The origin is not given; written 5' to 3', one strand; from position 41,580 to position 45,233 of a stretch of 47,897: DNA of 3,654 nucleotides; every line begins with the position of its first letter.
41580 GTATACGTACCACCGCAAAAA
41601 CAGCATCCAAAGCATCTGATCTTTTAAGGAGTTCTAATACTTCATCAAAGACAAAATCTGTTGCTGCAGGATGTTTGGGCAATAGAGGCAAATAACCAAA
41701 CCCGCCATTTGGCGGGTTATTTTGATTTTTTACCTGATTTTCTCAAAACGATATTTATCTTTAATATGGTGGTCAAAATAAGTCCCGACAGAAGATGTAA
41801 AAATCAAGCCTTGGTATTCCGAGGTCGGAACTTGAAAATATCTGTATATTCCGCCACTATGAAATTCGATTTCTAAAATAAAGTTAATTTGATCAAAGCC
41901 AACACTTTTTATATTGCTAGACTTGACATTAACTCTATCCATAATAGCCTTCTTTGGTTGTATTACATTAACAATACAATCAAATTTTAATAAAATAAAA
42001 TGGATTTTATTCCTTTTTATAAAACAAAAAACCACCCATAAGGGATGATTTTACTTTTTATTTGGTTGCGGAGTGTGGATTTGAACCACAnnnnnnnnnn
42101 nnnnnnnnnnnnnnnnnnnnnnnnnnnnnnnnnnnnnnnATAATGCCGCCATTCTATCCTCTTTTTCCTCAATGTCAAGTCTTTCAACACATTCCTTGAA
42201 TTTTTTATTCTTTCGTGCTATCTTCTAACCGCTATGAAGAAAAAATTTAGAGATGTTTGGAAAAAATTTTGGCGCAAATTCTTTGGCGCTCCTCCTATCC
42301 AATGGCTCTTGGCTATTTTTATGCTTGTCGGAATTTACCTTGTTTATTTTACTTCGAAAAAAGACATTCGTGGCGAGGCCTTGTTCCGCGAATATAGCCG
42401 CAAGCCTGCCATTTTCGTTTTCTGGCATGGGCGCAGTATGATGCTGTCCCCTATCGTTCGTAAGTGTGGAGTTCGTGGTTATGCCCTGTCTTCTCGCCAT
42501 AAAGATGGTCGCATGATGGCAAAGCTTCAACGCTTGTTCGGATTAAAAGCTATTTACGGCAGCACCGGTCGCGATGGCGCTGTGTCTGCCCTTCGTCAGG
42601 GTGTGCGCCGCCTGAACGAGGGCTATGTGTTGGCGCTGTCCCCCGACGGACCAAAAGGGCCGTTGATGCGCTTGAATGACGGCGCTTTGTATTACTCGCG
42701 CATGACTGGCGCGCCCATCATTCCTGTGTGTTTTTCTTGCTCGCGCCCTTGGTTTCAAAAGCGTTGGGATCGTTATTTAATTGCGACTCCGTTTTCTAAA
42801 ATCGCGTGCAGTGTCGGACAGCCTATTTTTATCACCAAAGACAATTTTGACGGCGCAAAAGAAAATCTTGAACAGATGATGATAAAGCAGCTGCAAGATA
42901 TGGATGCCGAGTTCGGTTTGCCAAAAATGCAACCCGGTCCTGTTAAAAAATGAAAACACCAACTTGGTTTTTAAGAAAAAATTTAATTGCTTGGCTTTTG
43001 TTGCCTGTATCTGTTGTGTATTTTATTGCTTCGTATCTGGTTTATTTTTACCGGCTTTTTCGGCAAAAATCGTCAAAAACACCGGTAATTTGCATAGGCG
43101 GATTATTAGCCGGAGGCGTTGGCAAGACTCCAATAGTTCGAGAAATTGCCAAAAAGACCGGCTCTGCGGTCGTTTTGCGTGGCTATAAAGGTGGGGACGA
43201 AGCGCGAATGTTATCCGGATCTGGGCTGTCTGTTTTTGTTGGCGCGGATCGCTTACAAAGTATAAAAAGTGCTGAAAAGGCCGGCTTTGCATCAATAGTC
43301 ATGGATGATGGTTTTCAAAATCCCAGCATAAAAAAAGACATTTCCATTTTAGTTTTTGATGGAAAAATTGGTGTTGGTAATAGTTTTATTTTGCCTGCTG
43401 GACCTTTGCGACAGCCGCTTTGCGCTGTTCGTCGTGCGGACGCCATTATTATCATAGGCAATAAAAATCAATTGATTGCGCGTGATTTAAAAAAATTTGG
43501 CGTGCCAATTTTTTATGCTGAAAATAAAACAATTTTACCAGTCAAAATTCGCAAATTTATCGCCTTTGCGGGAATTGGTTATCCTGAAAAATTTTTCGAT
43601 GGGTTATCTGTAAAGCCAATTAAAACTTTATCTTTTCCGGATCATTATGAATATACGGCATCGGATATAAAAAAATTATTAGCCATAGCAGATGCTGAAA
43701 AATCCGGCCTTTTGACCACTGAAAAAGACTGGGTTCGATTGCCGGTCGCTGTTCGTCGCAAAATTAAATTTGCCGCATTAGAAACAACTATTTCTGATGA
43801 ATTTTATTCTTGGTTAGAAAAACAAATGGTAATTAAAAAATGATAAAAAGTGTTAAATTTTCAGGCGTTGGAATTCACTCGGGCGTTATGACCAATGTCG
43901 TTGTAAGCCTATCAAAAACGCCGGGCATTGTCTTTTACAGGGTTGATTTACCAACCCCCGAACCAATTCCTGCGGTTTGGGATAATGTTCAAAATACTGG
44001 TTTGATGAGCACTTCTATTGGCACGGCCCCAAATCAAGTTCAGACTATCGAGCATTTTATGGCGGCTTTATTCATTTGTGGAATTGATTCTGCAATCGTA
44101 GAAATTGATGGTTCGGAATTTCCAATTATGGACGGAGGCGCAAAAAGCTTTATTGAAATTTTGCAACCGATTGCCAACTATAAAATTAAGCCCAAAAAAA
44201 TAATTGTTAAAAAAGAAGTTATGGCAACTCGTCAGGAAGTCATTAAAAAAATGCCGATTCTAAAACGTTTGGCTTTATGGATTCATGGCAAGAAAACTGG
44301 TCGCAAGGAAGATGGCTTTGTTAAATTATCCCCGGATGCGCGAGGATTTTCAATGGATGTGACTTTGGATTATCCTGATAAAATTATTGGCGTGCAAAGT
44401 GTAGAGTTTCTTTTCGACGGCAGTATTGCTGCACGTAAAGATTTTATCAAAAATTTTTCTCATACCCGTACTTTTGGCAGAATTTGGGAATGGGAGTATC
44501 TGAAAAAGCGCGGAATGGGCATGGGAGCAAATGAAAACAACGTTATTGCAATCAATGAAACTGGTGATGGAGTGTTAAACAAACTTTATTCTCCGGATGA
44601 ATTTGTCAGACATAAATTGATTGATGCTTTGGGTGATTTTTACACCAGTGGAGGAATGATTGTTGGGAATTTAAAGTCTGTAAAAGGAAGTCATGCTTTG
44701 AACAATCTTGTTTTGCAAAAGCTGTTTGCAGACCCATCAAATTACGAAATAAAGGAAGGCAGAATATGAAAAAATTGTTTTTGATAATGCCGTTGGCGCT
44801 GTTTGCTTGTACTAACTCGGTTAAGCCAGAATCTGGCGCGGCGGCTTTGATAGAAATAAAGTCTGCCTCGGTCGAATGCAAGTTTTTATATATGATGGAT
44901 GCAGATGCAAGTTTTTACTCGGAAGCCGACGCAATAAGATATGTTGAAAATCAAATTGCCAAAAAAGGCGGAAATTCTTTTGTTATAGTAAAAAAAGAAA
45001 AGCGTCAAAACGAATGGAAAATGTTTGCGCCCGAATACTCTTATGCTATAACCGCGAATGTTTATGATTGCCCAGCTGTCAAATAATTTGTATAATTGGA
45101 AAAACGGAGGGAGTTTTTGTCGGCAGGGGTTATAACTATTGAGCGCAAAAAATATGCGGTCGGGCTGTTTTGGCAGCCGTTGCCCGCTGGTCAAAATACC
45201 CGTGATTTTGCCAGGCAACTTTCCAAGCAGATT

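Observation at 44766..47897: Type IVb pilus-like module (PilO2-like / PilP-like / ATPase) attached directly to the lipid A operon, with no secretin or pilin in view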

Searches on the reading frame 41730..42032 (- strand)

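Call 16: search_protein_families(library=pfam, proteins=[window:41730-42032:-], max_evalue=0.01)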
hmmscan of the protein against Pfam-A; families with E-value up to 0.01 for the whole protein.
window:41730-42032:- (100 aa): 1 family
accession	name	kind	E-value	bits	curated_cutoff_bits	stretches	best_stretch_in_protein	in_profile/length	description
PF13619.11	KTSC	-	7.6e-22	77.2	25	1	37-94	1-58/58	KTSC domain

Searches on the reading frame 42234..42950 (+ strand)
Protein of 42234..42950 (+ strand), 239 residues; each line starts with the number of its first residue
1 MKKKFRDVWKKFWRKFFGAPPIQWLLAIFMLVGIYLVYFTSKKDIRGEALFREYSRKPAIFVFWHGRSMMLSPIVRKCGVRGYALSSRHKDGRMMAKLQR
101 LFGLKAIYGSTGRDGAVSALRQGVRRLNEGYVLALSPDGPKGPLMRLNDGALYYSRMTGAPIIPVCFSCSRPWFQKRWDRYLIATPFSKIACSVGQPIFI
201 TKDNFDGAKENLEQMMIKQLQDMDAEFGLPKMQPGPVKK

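Call 9: search_protein_families(library=pfam, proteins=[window:42234-42950:+], max_evalue=1)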
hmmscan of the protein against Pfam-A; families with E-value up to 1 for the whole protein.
window:42234-42950:+ (239 aa): 1 family
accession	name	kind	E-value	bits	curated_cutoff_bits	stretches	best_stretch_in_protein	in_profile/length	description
PF04028.18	DUF374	-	6.3e-18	64.6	26.8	1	81-143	7-68/69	Domain of unknown function (DUF374)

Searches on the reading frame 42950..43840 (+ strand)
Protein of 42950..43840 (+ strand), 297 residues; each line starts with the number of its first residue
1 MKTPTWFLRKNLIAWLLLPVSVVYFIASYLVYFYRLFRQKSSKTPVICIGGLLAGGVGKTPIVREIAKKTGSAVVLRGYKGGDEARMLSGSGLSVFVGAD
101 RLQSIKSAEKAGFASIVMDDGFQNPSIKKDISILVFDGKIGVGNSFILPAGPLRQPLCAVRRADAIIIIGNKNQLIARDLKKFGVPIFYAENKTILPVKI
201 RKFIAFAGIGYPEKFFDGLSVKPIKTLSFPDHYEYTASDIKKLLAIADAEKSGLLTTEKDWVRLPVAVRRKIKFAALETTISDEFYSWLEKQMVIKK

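Call 9: search_protein_families(library=pfam, proteins=[window:42950-43840:+], max_evalue=1)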
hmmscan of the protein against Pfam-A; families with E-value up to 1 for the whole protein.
window:42950-43840:+ (297 aa): 2 families
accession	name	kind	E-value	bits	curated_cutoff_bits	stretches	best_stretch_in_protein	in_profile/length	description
PF02606.20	LpxK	-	4.4e-61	207.2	27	1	13-292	1-326/328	Tetraacyldisaccharide-1-P 4'-kinase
PF07991.19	KARI_N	-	0.022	14.8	20.6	1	73-123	8-59/165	Acetohydroxy acid isomeroreductase, NADPH-binding domain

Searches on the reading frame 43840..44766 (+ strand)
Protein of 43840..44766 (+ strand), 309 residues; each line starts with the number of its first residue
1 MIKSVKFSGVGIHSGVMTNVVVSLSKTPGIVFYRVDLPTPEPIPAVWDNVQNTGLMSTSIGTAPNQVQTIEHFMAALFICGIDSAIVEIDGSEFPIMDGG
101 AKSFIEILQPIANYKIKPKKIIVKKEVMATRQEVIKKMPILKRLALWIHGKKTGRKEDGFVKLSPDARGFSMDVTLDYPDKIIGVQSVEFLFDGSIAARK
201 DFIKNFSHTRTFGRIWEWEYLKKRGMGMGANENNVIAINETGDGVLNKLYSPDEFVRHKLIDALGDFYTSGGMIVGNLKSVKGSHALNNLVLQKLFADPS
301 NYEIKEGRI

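Call 9: search_protein_families(library=pfam, proteins=[window:43840-44766:+], max_evalue=1)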
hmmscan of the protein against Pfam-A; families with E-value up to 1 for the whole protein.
window:43840-44766:+ (309 aa): 1 family
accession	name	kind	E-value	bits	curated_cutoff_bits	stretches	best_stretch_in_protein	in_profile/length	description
PF03331.19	LpxC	-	2.6e-63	214.5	27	1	3-296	6-267/268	UDP-3-O-acyl N-acetylglycosamine deacetylase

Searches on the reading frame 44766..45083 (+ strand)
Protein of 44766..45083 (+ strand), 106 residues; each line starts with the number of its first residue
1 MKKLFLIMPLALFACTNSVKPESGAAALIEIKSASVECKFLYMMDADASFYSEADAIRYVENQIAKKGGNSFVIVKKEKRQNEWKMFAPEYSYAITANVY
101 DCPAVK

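Call 9: search_protein_families(library=pfam, proteins=[window:44766-45083:+], max_evalue=1)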
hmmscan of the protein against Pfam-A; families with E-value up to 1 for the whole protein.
window:44766-45083:+ (106 aa): 2 families
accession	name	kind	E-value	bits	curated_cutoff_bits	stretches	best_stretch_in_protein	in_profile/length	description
PF04934.19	Med6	-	0.043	14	27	1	60-105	59-104/133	MED6 mediator sub complex component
PF24517.2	CBM96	-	0.081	13.2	26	1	45-90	109-152/164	Carbohydrate-binding module family 96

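Call 10: search_protein_families(library=ncbifam, proteins=[window:44766-45083:+], max_evalue=1)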
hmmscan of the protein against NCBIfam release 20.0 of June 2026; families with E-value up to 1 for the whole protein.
window:44766-45083:+ (106 aa): 1 family
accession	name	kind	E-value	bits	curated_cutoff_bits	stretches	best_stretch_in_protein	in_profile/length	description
NF008067.1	PRK10802.1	equivalog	0.033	14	261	1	34-87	76-130/171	peptidoglycan-associated lipoprotein Pal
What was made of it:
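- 44766..45086 (+): Small lipoprotein of 106 aa (lipobox LFAC, two conserved Cys). It belongs to a lineage-restricted, DUF4156-like family. It usually, but not always, sits between lpxC and PilO2. Whether it belongs to the pilus machine is not established. There is no Pfam or NCBIfam hit (calls 9, 10).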

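Call 61: find_homologous_proteins(query=window:44766-45083:+, max_evalue=0.001)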
Query window:44766-45083:+ (106 aa): 13 proteins with E <= 0.001 among 16 candidates.
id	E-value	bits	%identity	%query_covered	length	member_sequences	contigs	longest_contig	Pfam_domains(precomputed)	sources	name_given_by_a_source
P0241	5.5e-63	227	100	100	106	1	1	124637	-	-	-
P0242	7.2e-50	185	80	100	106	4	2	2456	-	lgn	-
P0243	2.7e-40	154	73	100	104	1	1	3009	-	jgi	jgi:hypothetical protein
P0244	6.9e-39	150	69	100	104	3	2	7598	-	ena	-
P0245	6.2e-38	147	67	100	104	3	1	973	-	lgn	-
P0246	8.3e-38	146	69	100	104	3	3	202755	-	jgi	-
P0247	2.9e-37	145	71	100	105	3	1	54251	-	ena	-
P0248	5.1e-37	144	67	100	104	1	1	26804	-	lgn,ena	-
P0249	5.8e-37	144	69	100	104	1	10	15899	-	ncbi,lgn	-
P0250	3.2e-36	141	67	100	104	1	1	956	-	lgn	-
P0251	3.6e-35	138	61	100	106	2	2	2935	-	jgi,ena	-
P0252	1.3e-34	136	62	100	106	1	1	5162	-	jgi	jgi:hypothetical protein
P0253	8.6e-33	130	56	100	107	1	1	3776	-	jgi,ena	-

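Call 64: search_solved_structures(query=A3, max_evalue=1)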
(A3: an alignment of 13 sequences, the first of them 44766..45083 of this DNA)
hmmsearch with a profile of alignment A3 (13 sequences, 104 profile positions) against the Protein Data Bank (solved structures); distinct sequences matched with E-value up to 1: 0.

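Call 70: predict_structure(alignment_id=A3)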
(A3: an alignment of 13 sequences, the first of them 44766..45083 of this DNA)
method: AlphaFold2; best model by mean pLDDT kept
length: 106 residues; sequences in the alignment: 13
mean_pLDDT: 79.1   pTM: 0.67
mean pLDDT of the five models: 79.1, 78.4, 77.2, 76.6, 75.6
residues with pLDDT >= 90: 36; 70-90: 45; 50-70: 12; < 50: 13
segments of 3 or more residues with pLDDT < 50: 1-6, 8-14
pLDDT, mean of each block of 10 residues (from residue 1): 46 60 85 86 87 89 91 92 65 91 78
secondary structure, 60 per line:
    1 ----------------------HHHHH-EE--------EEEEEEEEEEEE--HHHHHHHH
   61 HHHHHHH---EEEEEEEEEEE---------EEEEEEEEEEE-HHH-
elements in order: H23-27 E39-50 H53-67 E71-81 E91-101

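Call 72: search_protein_representatives(alignment_id=A3)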
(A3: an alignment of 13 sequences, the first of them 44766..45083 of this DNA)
Query: 13 sequences, 104 profile positions. Proteins with E-value up to 0.001 (for the whole library): 43; up to 1e-10: 29; up to 1e-30: 2. The best 43 are listed.
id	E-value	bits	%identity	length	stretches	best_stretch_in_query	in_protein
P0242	3.1e-51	188.1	-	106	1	1-104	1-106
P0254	1.9e-32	127.7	-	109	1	1-102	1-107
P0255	1.9e-27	111.7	-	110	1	1-103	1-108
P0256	1.1e-26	109.2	-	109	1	1-104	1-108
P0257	2.8e-24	101.5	-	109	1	1-102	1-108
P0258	1.6e-23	99.1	-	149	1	1-102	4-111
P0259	1.1e-21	93.2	-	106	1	5-100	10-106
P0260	2.9e-21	91.8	-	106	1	1-101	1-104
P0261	1.4e-20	89.6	-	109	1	8-102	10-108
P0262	1.9e-20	89.2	-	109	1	10-103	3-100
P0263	5.2e-20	87.8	-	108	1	1-102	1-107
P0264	6.1e-20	87.6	-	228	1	1-104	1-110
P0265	2.9e-19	85.4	-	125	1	1-102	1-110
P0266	6.1e-19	84.4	-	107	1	1-101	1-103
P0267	1.5e-18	83.1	-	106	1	1-100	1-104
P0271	4.6e-18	81.5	-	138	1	5-102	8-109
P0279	1.7e-12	63.6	-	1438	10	41-83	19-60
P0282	2.1e-09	53.7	-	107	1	1-100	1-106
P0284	2.6e-08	50.2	-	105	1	2-100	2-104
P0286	4.6e-07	46.2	-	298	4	61-101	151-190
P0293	5.9e-05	39.4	-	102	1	2-101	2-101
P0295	9.5e-04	35.5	-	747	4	59-101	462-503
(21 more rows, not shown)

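Call 73: list_cluster_members(proteins=[P0254, P0258, P0264, P0271, P0279, P0282, P0284, P0286, P0293, P0295])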
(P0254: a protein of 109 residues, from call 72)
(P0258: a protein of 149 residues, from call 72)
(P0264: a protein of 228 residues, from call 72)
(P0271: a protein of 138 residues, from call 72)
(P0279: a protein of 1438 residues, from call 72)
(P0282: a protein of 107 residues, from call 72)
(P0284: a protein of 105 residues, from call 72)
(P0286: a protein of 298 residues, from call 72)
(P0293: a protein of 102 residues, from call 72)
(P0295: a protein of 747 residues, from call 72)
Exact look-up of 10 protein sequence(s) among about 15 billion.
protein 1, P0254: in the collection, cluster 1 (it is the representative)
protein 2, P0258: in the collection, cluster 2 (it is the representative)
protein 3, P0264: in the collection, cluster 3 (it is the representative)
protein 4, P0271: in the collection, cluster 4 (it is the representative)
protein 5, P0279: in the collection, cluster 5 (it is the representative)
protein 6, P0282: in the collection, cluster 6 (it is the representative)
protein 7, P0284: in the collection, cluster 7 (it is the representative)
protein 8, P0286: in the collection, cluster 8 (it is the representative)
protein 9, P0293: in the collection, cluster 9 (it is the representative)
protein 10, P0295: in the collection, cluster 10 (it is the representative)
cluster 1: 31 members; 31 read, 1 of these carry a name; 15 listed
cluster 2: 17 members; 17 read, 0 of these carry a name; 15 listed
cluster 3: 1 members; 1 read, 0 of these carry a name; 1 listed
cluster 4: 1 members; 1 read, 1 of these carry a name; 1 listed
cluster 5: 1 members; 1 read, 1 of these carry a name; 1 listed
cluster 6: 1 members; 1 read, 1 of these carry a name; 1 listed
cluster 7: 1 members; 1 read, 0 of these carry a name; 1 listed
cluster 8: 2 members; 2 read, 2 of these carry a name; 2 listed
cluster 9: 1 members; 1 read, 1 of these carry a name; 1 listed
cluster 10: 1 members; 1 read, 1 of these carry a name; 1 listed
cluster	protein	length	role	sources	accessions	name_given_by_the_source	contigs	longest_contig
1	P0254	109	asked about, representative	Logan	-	-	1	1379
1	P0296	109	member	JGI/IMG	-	hypothetical protein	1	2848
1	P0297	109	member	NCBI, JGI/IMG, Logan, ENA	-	-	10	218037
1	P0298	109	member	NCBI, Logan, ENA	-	-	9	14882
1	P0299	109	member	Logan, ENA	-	-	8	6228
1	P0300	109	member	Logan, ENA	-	-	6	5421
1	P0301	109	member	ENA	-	-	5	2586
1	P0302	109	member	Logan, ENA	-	-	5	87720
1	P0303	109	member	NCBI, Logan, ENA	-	-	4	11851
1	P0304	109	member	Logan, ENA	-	-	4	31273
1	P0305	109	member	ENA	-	-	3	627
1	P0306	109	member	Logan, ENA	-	-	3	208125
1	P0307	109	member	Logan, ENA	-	-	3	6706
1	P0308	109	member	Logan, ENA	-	-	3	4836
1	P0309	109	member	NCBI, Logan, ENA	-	-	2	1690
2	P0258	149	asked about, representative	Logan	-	-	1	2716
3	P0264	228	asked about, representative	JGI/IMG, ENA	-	-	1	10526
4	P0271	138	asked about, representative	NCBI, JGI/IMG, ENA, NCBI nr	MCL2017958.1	MAG: hypothetical protein FWG80_04285 [Alphaproteobacteria bacterium] | hypothetical protein [Alphaproteobacteria bacterium]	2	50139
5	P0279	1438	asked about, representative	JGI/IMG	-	hypothetical protein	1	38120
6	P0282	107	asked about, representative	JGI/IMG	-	hypothetical protein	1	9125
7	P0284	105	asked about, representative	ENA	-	-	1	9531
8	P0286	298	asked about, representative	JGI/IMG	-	hypothetical protein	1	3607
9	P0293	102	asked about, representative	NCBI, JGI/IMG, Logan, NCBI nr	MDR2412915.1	MAG: DUF4156 domain-containing protein [Rickettsiales bacterium] | hypothetical protein | DUF4156 domain-containing protein [Rickettsiales bacterium]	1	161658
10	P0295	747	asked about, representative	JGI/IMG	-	hypothetical protein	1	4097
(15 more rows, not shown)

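Call 74: fold_search(model_id=the predicted structure, library=pdb)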
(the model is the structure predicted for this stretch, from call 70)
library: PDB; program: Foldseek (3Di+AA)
matches with E <= 10: 518; with E <= 0.001: 0
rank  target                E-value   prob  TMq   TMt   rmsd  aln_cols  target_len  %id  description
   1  4evu_B                1.1e-01  0.89  0.42  0.60   4.0        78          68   17  Crystal structure of C-terminal domain of putative periplasmic protein ydgH from S. enterica (released 2012-05-30)
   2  2y1b                  1.2e-01  0.97  0.51  0.62   4.9        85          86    9  Crystal structure of the E. coli outer membrane lipoprotein RcsF (released 2011-03-16)
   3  3qkb_B                1.3e-01  0.91  0.49  0.54   5.1        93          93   12  Crystal structure of a Protein with unknown function which belongs to Pfam DUF74 family (PEPE_0654) from Pediococcus p (released 2011-02-23)
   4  9biy_B                1.4e-01  0.98  0.53  0.65   4.5        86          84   10  Crystal structure of the periplasmic domain of IgaA from Escherichia coli (released 2024-07-17)
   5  2m2j_MODEL_1_A        1.5e-01  0.94  0.46  0.66   4.2        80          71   19  Solution NMR structure of the N-terminal domain of STM1478 from Salmonella typhimurium LT2: Target STR147A of  (released 2013-05-08)
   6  3qkb_A                1.6e-01  0.89  0.48  0.53   5.1        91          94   12  Crystal structure of a Protein with unknown function which belongs to Pfam DUF74 family (PEPE_0654) from Pediococcus p (released 2011-02-23)
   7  4evu_A                1.7e-01  0.69  0.37  0.56   6.5        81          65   17  Crystal structure of C-terminal domain of putative periplasmic protein ydgH from S. enterica (released 2012-05-30)
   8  2l8y_MODEL_1_A        2.2e-01  0.82  0.51  0.51   8.5        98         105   14  Solution structure of the E. coli outer membrane protein RcsF (periplasmatic domain) (released 2011-04-06)
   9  3qkb_C                2.7e-01  0.82  0.48  0.54   4.9        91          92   11  Crystal structure of a Protein with unknown function which belongs to Pfam DUF74 family (PEPE_0654) from Pediococcus p (released 2011-02-23)
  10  3onr_D                3.3e-01  0.72  0.39  0.57   3.8        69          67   13  Crystal structure of the calcium chelating immunodominant antigen, calcium dodecin (Rv0379),from Mycobacterium tubercu (released 2011-03-16)
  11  3a27                  4.5e-01  0.06  0.18  0.12   7.5        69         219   12  Crystal structure of M. jannaschii TYW2 in complex with AdoMet (released 2009-09-15)
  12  6i6w                  5.1e-01  0.13  0.26  0.28   8.0        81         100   10  Circular permutant of ribosomal protein S6, adding 6aa to C terminal of P68-69 (released 2019-11-27)
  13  3onr_B                8.0e-01  0.35  0.36  0.49   4.7        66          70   11  Crystal structure of the calcium chelating immunodominant antigen, calcium dodecin (Rv0379),from Mycobacterium tubercu (released 2011-03-16)
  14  1y2i_A                8.6e-01  0.33  0.42  0.41   6.2       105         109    5  Crystal Structure of MCSG Target APC27401 from Shigella flexneri (released 2005-01-04)
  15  6zqi_A                8.6e-01  0.21  0.31  0.09   5.3        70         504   16  Cryo-EM structure of Spondweni virus prME (released 2021-01-20)
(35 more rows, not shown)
